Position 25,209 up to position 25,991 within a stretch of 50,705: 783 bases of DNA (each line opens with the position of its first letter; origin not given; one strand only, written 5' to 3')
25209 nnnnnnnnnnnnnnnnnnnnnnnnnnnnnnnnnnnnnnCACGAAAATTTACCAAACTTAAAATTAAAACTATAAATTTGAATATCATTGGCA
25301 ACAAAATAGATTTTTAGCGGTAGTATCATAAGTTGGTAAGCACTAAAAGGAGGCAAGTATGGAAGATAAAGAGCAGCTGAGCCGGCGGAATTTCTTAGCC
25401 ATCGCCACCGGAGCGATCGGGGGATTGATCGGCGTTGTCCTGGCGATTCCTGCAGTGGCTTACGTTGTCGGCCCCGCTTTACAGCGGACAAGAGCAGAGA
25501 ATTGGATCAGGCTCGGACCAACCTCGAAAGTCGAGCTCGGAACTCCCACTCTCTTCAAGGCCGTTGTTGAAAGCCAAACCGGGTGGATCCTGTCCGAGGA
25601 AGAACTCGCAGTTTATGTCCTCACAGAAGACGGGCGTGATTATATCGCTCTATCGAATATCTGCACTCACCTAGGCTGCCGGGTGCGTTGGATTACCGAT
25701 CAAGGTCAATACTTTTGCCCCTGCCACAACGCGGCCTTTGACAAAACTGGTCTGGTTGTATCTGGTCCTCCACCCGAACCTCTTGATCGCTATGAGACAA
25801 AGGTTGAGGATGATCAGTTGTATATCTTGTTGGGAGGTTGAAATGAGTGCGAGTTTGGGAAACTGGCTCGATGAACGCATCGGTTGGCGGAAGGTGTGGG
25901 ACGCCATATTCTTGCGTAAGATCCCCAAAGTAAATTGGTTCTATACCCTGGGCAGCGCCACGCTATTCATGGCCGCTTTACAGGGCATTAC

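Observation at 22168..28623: Unusual Rieske/cytochrome b operon with three multiheme cytochromes (about 24 c-hemes)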

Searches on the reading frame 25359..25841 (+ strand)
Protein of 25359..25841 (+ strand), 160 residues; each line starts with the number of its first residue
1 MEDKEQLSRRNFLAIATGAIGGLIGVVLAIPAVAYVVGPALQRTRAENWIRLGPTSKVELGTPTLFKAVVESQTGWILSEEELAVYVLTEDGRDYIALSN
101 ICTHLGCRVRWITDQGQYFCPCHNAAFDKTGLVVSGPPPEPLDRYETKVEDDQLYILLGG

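Call 5: search_protein_families(library=pfam, proteins=[window:25359-25841:+], max_evalue=0.01)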
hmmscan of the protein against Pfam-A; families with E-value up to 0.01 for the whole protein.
window:25359-25841:+ (160 aa): 4 families
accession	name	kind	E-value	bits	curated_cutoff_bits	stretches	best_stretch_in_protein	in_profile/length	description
PF00355.32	Rieske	-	4.5e-12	46.2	20.3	1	49-145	2-87/88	Rieske [2Fe-2S] domain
PF10399.14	UCR_Fe-S_N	-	6.8e-05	22.6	24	1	3-32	5-34/41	Ubiquitinol-cytochrome C reductase Fe-S subunit TAT signal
PF25471.1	TM_PetC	-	0.0023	18.1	37.1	1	7-40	7-40/48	Iron-sulfur subunit PetC transmembrane anchor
PF07474.17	G2F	-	0.0038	17.4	23.5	1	76-113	17-54/184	G2F domain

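Call 6: search_protein_families(library=ncbifam, proteins=[window:25359-25841:+], max_evalue=0.01)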
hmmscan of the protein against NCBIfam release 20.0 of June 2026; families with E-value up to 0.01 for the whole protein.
window:25359-25841:+ (160 aa): 11 families
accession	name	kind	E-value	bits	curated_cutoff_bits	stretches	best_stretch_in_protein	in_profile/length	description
NF010001.0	PRK13474.1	subfamily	1.5e-19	70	154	1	3-156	8-161/178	cytochrome b6-f complex iron-sulfur subunit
NF045928.1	Cytb6fFeSPetC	equivalog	1.8e-19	69.8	250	1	3-154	8-160/179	cytochrome b6-f complex iron-sulfur subunit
TIGR01416.1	Rieske_proteo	equivalog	1.8e-18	67.1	97.4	1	86-153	100-171/176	ubiquinol-cytochrome c reductase iron-sulfur subunit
NF050121.1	bc1_QcrA_actin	exception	2.3e-10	40.5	275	1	93-152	238-300/319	cytochrome bc1 complex Rieske iron-sulfur subunit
TIGR02694.1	arsenite_ox_S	equivalog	6.1e-09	35.9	95.65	1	56-152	13-110/129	arsenate reductase (azurin) small subunit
NF042948.2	3PPDioc_HcaC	equivalog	3.2e-07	30.6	150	1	84-158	26-102/105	3-phenylpropionate/cinnamic acid dioxygenase ferredoxin subunit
NF041174.1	SDX_Thmprot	equivalog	1.6e-06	28.2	170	1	77-137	19-80/109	sulredoxin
NF007422.0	PRK09965.1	equivalog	4.1e-06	26.8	113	1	86-158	27-100/106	bifunctional 3-phenylpropionate/cinnamic acid dioxygenase ferredoxin subunit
NF041683.1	ant_diox_AndAb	equivalog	0.00015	21.9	150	1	73-156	16-98/100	anthranilate 1,2-dioxygenase ferredoxin subunit AndAb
TIGR02377.1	MocE_fam_FeS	subfamily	0.00077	19.4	136.15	1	82-156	25-99/101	MocE family 2Fe-2S type ferredoxin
TIGR02378.1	nirD_assim_sml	equivalog_domain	0.0052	16.9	74.65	1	78-157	21-104/105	nitrite reductase small subunit NirD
